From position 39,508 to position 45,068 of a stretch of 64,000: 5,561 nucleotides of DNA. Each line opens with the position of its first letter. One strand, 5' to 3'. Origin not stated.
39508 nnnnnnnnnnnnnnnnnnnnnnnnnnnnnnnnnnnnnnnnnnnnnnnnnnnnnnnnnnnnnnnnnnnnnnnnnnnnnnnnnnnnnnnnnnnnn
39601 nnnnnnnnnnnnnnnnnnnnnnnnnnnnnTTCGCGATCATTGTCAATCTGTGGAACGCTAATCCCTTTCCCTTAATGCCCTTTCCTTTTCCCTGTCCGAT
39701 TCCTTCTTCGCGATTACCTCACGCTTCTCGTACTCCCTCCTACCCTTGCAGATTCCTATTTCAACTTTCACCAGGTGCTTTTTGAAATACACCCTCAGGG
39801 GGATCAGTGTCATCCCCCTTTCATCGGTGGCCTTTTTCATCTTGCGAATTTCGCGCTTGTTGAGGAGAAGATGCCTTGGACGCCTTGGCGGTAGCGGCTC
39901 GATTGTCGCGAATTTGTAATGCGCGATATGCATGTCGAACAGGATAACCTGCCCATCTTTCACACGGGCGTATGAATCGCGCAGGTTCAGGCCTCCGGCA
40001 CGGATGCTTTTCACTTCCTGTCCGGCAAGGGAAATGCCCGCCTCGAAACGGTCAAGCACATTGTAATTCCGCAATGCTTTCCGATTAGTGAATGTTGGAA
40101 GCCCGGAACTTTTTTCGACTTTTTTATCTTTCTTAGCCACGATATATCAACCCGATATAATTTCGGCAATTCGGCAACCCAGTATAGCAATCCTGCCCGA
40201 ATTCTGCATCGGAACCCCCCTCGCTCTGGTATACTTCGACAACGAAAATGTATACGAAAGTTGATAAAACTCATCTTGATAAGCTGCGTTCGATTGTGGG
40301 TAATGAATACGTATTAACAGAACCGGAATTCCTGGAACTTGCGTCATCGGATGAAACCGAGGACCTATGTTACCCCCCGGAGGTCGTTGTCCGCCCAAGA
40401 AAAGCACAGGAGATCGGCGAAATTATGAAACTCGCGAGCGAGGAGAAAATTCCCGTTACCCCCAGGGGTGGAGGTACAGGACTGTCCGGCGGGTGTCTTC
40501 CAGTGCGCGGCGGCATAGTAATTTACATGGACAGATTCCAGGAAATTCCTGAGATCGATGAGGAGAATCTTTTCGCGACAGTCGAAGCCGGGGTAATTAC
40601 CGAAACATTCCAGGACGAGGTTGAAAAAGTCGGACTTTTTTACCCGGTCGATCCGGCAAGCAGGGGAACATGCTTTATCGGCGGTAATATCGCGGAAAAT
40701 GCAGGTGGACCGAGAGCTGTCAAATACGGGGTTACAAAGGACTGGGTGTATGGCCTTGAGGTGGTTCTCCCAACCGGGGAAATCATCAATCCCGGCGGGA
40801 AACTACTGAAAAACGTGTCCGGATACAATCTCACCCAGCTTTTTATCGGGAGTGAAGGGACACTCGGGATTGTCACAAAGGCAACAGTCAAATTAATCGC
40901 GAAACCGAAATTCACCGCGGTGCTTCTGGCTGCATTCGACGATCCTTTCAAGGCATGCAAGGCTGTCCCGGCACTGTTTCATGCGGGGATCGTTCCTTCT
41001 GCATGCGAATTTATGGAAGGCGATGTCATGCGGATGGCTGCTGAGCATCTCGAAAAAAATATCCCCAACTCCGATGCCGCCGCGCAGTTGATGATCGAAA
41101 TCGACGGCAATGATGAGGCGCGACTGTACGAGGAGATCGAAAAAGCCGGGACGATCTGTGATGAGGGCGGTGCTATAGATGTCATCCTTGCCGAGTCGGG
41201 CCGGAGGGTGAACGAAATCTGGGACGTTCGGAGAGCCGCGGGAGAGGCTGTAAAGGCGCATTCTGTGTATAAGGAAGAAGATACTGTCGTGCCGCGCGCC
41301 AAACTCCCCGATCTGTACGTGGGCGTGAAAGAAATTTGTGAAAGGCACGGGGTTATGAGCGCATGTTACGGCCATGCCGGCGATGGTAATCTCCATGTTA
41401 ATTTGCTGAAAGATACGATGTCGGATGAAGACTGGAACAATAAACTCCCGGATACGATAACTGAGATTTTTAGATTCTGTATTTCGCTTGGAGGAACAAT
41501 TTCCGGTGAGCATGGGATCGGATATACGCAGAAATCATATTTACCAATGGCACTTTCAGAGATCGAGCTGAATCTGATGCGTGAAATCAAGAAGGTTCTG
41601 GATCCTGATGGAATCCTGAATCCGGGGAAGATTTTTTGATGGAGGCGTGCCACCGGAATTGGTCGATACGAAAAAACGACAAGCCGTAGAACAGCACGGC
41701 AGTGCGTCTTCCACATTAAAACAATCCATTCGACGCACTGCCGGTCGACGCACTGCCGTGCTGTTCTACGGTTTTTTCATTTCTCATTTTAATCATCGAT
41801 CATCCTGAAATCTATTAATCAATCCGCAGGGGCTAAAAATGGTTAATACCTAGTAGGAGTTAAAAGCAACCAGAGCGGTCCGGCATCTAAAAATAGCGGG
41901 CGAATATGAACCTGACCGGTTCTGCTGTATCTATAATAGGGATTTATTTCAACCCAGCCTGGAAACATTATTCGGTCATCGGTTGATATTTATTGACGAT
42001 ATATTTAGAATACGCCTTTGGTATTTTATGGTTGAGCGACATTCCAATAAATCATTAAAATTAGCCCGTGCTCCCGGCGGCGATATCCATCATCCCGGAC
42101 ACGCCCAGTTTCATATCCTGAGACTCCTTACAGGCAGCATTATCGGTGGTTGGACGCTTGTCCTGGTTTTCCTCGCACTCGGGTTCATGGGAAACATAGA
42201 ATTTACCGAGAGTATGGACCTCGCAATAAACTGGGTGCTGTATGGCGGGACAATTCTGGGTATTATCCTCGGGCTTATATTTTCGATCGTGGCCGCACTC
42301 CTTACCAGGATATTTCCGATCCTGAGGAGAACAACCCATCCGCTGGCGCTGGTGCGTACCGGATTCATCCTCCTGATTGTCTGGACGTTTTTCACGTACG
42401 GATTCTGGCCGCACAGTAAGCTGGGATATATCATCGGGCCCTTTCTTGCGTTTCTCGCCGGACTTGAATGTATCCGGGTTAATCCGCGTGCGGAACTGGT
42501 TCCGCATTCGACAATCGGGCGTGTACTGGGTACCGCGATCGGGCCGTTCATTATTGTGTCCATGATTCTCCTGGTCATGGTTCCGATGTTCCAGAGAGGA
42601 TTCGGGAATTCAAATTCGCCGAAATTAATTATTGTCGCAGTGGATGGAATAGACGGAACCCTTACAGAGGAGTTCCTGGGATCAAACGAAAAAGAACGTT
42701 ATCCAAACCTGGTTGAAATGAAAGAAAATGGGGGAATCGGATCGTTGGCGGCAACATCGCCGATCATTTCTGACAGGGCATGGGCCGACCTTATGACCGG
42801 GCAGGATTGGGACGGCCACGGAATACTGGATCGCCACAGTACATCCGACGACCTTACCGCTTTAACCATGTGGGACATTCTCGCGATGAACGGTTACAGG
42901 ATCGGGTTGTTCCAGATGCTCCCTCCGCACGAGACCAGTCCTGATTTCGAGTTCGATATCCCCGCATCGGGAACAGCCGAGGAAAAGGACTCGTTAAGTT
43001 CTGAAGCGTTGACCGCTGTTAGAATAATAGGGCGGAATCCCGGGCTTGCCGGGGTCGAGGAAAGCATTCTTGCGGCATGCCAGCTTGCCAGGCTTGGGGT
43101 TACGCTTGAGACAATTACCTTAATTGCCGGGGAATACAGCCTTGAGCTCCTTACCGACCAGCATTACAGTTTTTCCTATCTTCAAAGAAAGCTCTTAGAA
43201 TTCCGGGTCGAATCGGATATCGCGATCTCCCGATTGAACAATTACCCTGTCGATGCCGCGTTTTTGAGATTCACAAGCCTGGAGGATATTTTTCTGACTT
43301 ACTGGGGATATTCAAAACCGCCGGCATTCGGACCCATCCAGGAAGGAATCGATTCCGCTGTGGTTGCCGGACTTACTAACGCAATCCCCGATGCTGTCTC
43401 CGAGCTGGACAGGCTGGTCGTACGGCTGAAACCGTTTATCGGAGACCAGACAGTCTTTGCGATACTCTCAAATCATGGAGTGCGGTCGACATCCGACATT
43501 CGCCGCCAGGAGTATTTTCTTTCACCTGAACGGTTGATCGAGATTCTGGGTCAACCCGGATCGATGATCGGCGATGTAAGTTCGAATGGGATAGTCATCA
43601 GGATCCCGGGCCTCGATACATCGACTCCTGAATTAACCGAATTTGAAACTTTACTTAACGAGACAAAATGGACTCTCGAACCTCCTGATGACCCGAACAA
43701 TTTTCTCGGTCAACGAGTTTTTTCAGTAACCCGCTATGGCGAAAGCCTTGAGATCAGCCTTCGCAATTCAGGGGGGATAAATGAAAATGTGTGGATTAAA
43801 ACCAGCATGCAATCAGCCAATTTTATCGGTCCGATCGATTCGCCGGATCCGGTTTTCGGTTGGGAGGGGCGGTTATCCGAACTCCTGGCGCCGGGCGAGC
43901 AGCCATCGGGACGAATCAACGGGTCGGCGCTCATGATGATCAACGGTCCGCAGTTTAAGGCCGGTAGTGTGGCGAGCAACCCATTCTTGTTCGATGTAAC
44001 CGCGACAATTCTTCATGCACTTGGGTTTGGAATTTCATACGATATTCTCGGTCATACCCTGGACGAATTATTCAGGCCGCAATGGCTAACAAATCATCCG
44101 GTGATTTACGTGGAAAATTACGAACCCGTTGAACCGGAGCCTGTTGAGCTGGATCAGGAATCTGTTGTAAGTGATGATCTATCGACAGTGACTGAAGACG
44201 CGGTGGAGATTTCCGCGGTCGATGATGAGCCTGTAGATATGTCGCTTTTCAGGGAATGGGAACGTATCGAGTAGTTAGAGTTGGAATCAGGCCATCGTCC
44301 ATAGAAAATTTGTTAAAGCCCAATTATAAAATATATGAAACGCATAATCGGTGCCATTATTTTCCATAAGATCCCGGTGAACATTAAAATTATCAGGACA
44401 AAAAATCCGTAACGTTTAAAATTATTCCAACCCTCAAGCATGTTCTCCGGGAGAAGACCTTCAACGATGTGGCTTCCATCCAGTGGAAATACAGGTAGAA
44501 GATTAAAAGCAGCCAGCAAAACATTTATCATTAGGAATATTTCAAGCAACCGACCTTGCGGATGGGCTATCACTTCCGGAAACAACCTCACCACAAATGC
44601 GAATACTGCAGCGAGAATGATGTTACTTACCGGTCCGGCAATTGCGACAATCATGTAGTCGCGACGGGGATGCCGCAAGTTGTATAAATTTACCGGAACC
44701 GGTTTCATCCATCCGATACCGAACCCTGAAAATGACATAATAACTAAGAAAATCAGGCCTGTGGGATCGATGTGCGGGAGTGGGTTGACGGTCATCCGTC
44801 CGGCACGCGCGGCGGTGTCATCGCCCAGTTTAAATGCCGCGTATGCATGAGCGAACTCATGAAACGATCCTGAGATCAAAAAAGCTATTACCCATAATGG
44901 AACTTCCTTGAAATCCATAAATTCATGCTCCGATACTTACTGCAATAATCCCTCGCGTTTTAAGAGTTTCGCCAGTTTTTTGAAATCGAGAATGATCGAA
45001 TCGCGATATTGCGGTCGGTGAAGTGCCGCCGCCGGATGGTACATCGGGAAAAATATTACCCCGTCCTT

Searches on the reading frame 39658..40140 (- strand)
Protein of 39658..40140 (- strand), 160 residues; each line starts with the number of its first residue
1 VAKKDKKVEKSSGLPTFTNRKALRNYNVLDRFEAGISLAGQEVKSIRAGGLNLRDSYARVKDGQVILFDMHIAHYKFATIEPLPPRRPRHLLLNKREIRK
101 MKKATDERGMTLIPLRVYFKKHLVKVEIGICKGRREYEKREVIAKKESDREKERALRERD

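Call 43: search_protein_families(library=pfam, proteins=[window:39658-40140:-], max_evalue=0.001)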
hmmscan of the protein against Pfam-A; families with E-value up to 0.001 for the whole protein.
window:39658-40140:- (160 aa): 1 family
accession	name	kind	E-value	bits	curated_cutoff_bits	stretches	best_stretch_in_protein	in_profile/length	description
PF01668.23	SmpB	-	1.8e-52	177.5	27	1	18-157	3-142/143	SmpB protein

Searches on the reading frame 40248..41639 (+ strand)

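Call 43: search_protein_families(library=pfam, proteins=[window:40248-41639:+], max_evalue=0.001)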
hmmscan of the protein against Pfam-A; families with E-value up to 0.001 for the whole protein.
window:40248-41639:+ (463 aa): 2 families
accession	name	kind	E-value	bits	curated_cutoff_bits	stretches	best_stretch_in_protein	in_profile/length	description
PF02913.24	FAD-oxidase_C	-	6.4e-68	229.6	21.2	1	219-462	1-248/248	FAD linked oxidases, C-terminal domain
PF01565.28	FAD_binding_4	-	7.5e-41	139.5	26.4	1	44-181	1-137/139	FAD binding domain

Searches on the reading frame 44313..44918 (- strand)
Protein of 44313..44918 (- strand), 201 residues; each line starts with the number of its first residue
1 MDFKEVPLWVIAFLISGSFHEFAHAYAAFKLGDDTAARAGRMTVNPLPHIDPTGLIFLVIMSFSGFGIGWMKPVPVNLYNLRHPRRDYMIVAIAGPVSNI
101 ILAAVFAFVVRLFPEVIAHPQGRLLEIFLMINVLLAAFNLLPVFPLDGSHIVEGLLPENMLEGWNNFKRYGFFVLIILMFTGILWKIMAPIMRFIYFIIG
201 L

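Call 43: search_protein_families(library=pfam, proteins=[window:44313-44918:-], max_evalue=0.001)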
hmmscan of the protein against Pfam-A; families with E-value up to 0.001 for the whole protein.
window:44313-44918:- (201 aa): 1 family
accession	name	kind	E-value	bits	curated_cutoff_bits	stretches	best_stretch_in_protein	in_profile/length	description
PF02163.28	Peptidase_M50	-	9.3e-13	48.5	27.2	1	123-159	161-197/221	Peptidase family M50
